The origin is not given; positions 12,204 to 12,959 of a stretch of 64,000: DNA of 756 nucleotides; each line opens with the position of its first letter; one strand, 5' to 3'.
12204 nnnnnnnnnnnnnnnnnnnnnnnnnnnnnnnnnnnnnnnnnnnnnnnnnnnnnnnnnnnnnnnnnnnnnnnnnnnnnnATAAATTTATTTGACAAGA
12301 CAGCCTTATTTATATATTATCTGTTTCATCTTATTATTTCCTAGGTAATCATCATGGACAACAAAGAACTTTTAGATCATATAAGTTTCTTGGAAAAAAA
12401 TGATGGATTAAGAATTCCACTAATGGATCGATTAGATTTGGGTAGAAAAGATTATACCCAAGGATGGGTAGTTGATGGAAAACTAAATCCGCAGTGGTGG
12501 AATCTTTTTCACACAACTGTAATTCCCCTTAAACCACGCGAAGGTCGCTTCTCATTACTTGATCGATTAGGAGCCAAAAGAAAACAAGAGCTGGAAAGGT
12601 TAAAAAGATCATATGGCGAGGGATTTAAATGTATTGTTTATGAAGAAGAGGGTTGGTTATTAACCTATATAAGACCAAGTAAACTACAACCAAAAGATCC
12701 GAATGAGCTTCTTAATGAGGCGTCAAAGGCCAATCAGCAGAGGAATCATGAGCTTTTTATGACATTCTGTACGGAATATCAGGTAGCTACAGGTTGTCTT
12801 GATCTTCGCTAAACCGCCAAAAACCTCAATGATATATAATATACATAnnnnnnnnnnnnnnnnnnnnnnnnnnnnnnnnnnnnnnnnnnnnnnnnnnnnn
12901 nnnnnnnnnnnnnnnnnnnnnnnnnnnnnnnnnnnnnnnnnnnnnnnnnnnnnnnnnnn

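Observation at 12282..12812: Unknown 152-aa protein with its own consensus promoter inserted between ftsW and murG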

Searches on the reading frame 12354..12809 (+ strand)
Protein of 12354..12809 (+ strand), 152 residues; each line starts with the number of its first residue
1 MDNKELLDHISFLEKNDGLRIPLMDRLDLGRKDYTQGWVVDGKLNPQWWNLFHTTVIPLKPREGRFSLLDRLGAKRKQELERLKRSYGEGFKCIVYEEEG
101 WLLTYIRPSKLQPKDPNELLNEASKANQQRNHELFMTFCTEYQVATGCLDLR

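Call 3: search_protein_families(library=pfam, proteins=[window:12354-12809:+], max_evalue=1)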
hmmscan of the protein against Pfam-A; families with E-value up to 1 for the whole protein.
window:12354-12809:+ (152 aa): 0 families

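Call 6: find_homologous_proteins(query=window:12354-12809:+, max_evalue=0.001)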
Query window:12354-12809:+ (152 aa): 1 proteins with E <= 0.001 among 12 candidates.
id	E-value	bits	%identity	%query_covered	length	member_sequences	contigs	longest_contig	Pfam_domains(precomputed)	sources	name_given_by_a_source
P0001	1.7e-100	351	100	100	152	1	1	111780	-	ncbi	ncbi:MAG: hypothetical protein V1858_00965 [Candidatus Gottesmanbacteria bacterium]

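Call 7: search_protein_families(library=ncbifam, proteins=[window:12354-12809:+], max_evalue=10)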
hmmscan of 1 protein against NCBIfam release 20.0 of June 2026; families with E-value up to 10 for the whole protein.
window:12354-12809:+ (152 aa): 0 families

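Call 8: search_protein_families(library=phrogs, proteins=[window:12354-12809:+], max_evalue=10)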
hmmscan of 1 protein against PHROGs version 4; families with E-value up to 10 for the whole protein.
window:12354-12809:+ (152 aa): 1 family
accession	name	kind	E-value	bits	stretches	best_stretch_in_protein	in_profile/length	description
phrog_6514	-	unknown function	0.2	12.7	1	33-48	17-34/36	-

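Call 9: search_solved_structures(query=window:12354-12809:+, max_evalue=10)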
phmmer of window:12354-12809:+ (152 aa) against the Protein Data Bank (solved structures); distinct sequences matched with E-value up to 10: 7.
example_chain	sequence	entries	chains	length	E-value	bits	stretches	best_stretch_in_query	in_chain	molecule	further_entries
9wep_A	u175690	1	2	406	1.1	12.1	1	92-122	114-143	cysteine desulfurase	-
9wfb_A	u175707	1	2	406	1.1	12.1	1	92-122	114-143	cysteine desulfurase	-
9wfe_A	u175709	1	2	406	1.1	12.1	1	92-122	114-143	cysteine desulfurase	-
9wfy_A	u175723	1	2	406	1.1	12.1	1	92-122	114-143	cysteine desulfurase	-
9wf8_A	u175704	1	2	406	1.1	12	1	92-122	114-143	cysteine desulfurase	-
9wer_A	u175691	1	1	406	1.1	12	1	92-122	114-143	cysteine desulfurase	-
9wew_A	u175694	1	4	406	1.1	12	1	92-122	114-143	cysteine desulfurase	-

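Call 12: find_encoding_contigs(protein=P0001, flank=10000, max_places=6)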
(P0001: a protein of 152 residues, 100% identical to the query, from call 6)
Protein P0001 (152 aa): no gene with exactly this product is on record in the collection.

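Call 19: search_protein_representatives(protein=window:12354-12809:+)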
Query: 152 residues. Proteins with E-value up to 0.001 (for the whole library): 23; up to 1e-10: 5; up to 1e-30: 1. The best 23 are listed.
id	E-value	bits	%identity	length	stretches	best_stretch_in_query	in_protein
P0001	5.4e-101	351.1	100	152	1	1-152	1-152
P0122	2.5e-24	102.0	55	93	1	61-152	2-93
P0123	3.4e-14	69.0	39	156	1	7-148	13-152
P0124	1.6e-13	66.8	40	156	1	4-151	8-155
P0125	1.0e-11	61.0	38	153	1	11-147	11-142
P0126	5.4e-09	52.2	35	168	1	12-151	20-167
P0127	8.4e-08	48.3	33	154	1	12-136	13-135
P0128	1.2e-07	47.8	36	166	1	15-151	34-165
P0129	1.7e-07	47.3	35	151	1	8-129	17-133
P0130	5.5e-06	42.4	30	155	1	7-130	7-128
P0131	7.5e-06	41.9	24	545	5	75-109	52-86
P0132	2.7e-05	40.1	39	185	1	34-150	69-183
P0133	3.1e-05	39.9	30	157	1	15-150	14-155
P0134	7.6e-05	38.7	32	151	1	12-128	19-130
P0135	8.3e-05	38.5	31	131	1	16-106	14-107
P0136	8.4e-05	38.5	34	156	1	11-128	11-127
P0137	8.5e-05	38.5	36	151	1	10-101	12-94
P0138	1.8e-04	37.4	29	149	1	33-147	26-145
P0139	2.5e-04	37.0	36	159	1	16-130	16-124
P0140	2.7e-04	36.9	33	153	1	34-150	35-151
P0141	3.5e-04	36.5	32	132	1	6-126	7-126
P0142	5.1e-04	36.0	33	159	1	2-152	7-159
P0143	8.8e-04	35.2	31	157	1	11-135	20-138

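Call 20: predict_structure(protein=window:12354-12809:+)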
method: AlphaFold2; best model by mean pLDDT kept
length: 152 residues; sequences in the alignment: 1
mean_pLDDT: 41.7   pTM: 0.33
mean pLDDT of the five models: 41.7, 38.3, 37.9, 36.6, 35.6
residues with pLDDT >= 90: 0; 70-90: 0; 50-70: 18; < 50: 134
segments of 3 or more residues with pLDDT < 50: 1-69, 89-91, 94-104, 106-152
pLDDT, mean of each block of 10 residues (from residue 1): 40 38 34 34 37 37 44 52 51 48 44 36 43 48 41 32
secondary structure, 60 per line:
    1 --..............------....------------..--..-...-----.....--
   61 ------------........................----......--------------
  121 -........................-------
elements in order: H3-16 H23-26 E54-58 H73-90 E91-96 E101-106 H122-145

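Call 22: find_homologous_proteins(query=A1, max_evalue=0.001)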
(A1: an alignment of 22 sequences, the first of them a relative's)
Query A1 (22 sequences) (152 aa, profile of the alignment): 4 proteins with E <= 0.001 among 1559 candidates.
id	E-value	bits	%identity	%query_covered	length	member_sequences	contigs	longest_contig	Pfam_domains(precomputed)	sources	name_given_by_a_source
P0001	3.6e-44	168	100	100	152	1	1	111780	-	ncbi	ncbi:MAG: hypothetical protein V1858_00965 [Candidatus Gottesmanbacteria bacterium]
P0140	9.8e-43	163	31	75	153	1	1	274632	-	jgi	jgi:hypothetical protein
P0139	6.3e-41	157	33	76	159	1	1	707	-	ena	-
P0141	4.0e-30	122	30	77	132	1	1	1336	-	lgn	-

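Call 23: search_protein_families(library=pfam, alignment_id=A1, max_evalue=1)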
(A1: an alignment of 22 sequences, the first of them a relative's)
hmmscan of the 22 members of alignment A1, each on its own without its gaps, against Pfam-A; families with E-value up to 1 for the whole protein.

A. member 1, P0001 (152 aa): 0 families

B. families by the number of members that match (of 22 scanned): 3 families
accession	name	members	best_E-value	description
PF20304.3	Sp-CxC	1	0.042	Small protein from certain CxC ATPase-based DNA modification systems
PF00982.27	Glyco_transf_20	1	0.049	Glycosyltransferase family 20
PF11154.13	DUF2934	1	0.25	Protein of unknown function (DUF2934)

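Call 24: find_encoding_contigs(protein=P0140, flank=8000, max_places=2)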
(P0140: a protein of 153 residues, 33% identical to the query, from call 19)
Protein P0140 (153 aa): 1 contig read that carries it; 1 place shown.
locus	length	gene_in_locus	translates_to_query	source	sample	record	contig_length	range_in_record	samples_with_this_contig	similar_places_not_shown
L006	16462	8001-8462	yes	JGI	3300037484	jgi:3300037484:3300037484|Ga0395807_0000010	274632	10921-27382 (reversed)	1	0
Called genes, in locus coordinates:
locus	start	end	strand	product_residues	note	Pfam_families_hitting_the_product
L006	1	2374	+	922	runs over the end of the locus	PF02861:Clp_N, PF00004:AAA, PF23569:NBD_SMAX1, PF17871:AAA_lid_9, PF00004:AAA (weak), PF07724:AAA_2, PF07728:AAA_5, PF10431:ClpB_D2-small, +4 more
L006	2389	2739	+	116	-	-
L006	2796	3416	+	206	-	-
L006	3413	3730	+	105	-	PF18895:T4SS_pilin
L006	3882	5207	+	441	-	PF00696:AA_kinase, PF02353:CMAS (weak), PF07021:MetW (weak), PF13489:Methyltransf_23, PF08241:Methyltransf_11, PF08242:Methyltransf_12, PF13649:Methyltransf_25, PF13847:Methyltransf_31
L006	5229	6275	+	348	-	PF02463:SMC_N, PF13175:AAA_15 (weak), PF13476:AAA_23, PF13304:AAA_21 (faint)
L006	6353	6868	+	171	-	-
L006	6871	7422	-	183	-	PF00156:Pribosyltran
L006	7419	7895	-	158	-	PF20603:Bact_hydrolase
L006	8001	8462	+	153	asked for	-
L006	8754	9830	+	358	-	PF04607:RelA_SpoT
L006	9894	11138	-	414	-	PF00817:IMS, PF11799:IMS_C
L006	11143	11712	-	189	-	PF00717:Peptidase_S24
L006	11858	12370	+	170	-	PF21088:MS_channel_1st, PF00924:MS_channel_2nd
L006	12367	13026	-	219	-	PF00149:Metallophos, PF12850:Metallophos_2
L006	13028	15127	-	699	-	PF00009:GTP_EFTU, PF22042:EF-G_D2, PF03144:GTP_EFTU_D2, PF14492:EFG_III, PF16658:RF3_C (faint), PF03764:EFG_IV, PF00679:EFG_C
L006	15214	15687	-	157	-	PF00177:Ribosomal_S7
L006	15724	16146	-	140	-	PF00164:Ribosom_S12_S23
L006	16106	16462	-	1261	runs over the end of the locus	PF04997:RNA_pol_Rpb1_1, PF00623:RNA_pol_Rpb1_2, PF04983:RNA_pol_Rpb1_3, PF04998:RNA_pol_Rpb1_5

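Call 25: find_encoding_contigs(protein=P0122, flank=8000, max_places=2)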
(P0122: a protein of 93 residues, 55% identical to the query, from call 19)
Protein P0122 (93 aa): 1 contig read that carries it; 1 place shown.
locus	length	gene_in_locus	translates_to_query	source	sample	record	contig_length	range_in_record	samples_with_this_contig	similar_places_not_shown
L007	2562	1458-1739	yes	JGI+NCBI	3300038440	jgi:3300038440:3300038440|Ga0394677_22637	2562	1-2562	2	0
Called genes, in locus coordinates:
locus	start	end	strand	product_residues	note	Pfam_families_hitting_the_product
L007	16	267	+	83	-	-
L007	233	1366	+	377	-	PF01098:FTSW_RODA_SPOVE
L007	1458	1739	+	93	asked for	-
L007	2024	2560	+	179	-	?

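Call 26: find_encoding_contigs(protein=P0123, flank=8000, max_places=2)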
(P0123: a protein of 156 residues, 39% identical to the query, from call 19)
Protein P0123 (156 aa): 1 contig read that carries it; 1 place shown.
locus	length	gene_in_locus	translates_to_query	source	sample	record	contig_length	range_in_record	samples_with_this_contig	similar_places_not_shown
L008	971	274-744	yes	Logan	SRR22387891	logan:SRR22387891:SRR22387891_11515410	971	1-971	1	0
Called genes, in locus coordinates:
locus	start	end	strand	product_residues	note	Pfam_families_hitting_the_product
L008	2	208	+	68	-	?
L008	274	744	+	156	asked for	-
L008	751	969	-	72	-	?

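Call 27: list_cluster_members(proteins=[P0122, P0124, P0125, P0126, P0127, P0128, P0129, P0130, P0132, P0133])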
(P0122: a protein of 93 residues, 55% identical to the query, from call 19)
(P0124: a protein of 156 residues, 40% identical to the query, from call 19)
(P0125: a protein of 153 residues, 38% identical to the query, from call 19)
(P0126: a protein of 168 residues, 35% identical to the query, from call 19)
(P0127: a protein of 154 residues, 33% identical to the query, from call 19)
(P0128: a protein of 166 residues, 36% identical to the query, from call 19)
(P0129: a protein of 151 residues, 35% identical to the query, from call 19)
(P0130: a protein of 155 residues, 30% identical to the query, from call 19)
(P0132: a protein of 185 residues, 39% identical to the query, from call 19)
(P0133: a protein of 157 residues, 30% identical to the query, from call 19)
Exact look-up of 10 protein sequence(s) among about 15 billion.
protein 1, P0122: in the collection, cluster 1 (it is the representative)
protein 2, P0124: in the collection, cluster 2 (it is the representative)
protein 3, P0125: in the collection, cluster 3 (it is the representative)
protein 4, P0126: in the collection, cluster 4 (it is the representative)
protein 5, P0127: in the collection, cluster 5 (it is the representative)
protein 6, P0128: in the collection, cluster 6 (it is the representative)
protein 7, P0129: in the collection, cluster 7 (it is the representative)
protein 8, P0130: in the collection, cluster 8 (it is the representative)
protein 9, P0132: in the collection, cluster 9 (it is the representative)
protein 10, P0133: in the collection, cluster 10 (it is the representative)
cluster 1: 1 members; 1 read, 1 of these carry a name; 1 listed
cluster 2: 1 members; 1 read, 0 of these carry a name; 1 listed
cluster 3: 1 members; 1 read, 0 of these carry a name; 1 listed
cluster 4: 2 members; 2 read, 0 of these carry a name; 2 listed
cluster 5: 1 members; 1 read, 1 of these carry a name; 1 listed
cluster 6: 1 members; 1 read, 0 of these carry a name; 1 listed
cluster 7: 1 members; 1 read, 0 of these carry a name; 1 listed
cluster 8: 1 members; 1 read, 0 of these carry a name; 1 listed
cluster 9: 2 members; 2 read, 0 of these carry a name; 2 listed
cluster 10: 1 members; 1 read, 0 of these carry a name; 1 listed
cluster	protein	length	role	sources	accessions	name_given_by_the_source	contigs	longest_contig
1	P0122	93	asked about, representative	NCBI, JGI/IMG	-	hypothetical protein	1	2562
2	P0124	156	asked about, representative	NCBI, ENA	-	-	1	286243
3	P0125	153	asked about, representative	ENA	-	-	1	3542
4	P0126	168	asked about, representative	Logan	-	-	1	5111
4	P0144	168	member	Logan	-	-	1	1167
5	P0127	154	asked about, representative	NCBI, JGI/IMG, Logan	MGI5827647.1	MAG: hypothetical protein ACOX6V_01340 [Patescibacteria group bacterium] | hypothetical protein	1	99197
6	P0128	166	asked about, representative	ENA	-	-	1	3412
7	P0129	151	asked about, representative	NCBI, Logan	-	-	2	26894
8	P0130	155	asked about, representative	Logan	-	-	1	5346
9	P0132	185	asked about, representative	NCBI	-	-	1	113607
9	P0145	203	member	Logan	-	-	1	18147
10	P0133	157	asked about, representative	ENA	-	-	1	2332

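Call 30: find_encoding_contigs(protein=P0125, flank=5000, max_places=2)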
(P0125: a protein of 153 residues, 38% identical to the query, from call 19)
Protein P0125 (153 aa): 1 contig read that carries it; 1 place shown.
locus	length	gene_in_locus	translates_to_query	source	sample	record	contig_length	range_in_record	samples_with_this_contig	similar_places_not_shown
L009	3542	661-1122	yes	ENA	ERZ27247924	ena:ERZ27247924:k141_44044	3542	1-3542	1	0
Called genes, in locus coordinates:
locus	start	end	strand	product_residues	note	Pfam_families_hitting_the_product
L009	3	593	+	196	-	?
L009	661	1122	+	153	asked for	-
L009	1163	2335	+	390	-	PF03033:Glyco_transf_28, PF04101:Glyco_tran_28_C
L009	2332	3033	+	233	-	PF08478:POTRA_1 (faint)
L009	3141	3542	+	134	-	?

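Call 33: find_encoding_contigs(protein=P0124, flank=7000, max_places=1)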
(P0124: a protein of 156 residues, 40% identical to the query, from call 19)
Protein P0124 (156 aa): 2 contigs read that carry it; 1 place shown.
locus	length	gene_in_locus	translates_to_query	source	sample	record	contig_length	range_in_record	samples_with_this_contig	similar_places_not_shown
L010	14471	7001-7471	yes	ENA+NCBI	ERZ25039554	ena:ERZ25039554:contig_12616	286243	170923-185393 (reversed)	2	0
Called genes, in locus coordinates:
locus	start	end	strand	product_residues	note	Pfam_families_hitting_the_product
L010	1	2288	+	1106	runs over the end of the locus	PF04563:RNA_pol_Rpb2_1, PF04561:RNA_pol_Rpb2_2, PF04565:RNA_pol_Rpb2_3, PF10385:RNA_pol_Rpb2_45, PF00562:RNA_pol_Rpb2_6, PF04560:RNA_pol_Rpb2_7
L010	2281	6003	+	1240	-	PF04997:RNA_pol_Rpb1_1, PF00623:RNA_pol_Rpb1_2, PF04983:RNA_pol_Rpb1_3, PF04998:RNA_pol_Rpb1_5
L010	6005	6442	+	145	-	PF00164:Ribosom_S12_S23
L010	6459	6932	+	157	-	PF00177:Ribosomal_S7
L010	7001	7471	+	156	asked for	-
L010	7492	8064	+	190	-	-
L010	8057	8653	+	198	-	PF00730:HhH-GPD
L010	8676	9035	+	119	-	-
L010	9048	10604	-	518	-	PF02683:DsbD_TM, PF00578:AhpC-TSA, PF08534:Redoxin, PF13905:Thioredoxin_8, PF17991:Thioredoxin_10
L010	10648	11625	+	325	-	PF02674:Colicin_V, PF00188:CAP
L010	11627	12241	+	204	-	-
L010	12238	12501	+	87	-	-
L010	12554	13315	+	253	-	PF00009:GTP_EFTU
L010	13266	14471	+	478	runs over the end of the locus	PF22042:EF-G_D2, PF03144:GTP_EFTU_D2, PF16658:RF3_C (weak), PF14492:EFG_III, PF03764:EFG_IV, PF00679:EFG_C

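Call 34: find_encoding_contigs(protein=P0127, flank=7000, max_places=1)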
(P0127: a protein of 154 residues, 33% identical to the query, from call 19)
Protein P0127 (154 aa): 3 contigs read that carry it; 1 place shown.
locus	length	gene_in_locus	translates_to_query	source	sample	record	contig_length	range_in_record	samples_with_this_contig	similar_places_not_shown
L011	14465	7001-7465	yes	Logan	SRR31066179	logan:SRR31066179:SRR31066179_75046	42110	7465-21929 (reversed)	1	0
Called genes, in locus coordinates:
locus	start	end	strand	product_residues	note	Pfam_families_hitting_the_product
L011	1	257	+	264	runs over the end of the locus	PF00005:ABC_tran, PF13304:AAA_21 (weak)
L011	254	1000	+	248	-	PF01061:ABC2_membrane, PF12698:ABC2_membrane_3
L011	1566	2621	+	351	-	PF17159:MASE3, PF00512:HisKA, PF02518:HATPase_c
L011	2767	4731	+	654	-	-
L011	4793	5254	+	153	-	PF01641:SelR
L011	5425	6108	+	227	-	PF05552:MS_channel_1st_1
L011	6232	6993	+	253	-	PF02163:Peptidase_M50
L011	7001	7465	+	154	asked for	-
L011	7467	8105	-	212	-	-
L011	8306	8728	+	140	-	-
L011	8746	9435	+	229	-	-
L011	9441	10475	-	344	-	PF18917:LiaI-LiaF-like_TM1, PF22570:LiaF-TM, PF09922:LiaF-like_C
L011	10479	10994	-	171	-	PF04024:PspC, PF18917:LiaI-LiaF-like_TM1, PF22570:LiaF-TM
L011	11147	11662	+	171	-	-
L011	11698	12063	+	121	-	PF13430:DUF4112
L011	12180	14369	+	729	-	PF00989:PAS, PF08448:PAS_4, PF00989:PAS, PF08448:PAS_4 (weak), PF13426:PAS_9, PF13426:PAS_9, PF00512:HisKA, PF02518:HATPase_c, +4 more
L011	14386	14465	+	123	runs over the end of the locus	PF00072:Response_reg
